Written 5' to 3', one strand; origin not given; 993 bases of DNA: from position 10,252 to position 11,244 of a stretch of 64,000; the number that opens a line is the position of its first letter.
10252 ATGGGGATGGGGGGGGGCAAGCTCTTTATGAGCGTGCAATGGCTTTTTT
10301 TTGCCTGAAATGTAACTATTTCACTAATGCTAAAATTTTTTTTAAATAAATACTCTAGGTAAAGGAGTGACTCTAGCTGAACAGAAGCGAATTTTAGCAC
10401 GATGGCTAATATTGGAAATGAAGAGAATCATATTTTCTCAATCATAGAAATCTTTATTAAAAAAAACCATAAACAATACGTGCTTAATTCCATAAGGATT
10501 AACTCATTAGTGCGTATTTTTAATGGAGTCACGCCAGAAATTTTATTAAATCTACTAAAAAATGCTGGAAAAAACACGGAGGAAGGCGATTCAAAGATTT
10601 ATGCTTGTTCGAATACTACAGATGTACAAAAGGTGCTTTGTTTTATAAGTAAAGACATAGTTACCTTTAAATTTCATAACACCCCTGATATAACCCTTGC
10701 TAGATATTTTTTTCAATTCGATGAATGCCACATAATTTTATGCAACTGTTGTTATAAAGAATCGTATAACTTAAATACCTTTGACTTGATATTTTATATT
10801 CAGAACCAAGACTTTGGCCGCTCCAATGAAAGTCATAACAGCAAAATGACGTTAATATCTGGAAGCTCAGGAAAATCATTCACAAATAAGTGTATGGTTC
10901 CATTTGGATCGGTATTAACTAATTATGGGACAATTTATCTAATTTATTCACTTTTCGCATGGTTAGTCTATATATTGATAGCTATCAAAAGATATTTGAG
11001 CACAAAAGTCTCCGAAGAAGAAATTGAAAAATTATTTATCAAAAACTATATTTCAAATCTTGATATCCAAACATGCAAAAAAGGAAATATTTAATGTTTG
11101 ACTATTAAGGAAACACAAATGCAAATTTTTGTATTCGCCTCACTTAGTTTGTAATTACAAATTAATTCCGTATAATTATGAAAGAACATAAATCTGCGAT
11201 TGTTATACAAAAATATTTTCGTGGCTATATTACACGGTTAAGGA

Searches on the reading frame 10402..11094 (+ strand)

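Call 3: search_protein_families(library=pfam, proteins=[window:10402-11094:+], max_evalue=1)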
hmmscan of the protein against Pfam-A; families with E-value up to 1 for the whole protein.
window:10402-11094:+ (230 aa): 1 family
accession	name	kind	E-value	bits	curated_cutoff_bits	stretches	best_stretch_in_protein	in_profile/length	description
PF09402.16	MSC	-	0.066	13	29.7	1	135-212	178-255/337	Man1-Src1p-C-terminal domain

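Call 72: search_protein_families(library=pfam, proteins=[P0064, P0065, P0066, L004:21536-22402:+, L004:279-1736:+], max_evalue=0.1)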
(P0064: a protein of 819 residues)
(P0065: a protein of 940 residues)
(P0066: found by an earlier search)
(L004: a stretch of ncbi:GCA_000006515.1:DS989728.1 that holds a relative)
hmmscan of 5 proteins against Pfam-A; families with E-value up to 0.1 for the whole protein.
P0064 (819 aa): 0 families

P0065 (940 aa): 0 families

P0066 (837 aa): 2 families
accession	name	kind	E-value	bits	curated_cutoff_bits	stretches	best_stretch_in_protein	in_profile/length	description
PF17626.7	IncF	-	0.01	16.6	27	1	212-254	49-90/104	Inclusion membrane protein F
PF23908.1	DUF7250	-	0.053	14.1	27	0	427-489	38-99/103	Domain of unknown function (DUF7250)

L004:21536-22402:+ (288 aa): 0 families

L004:279-1736:+ (485 aa): 2 families
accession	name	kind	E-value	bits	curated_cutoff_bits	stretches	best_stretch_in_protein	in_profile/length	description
PF19848.4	DUF6323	-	0.067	13.4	30.6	0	194-247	61-112/127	Family of unknown function (DUF6323)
PF08656.15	DASH_Dad3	-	0.073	13.6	23.1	0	144-193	1-52/76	DASH complex subunit Dad3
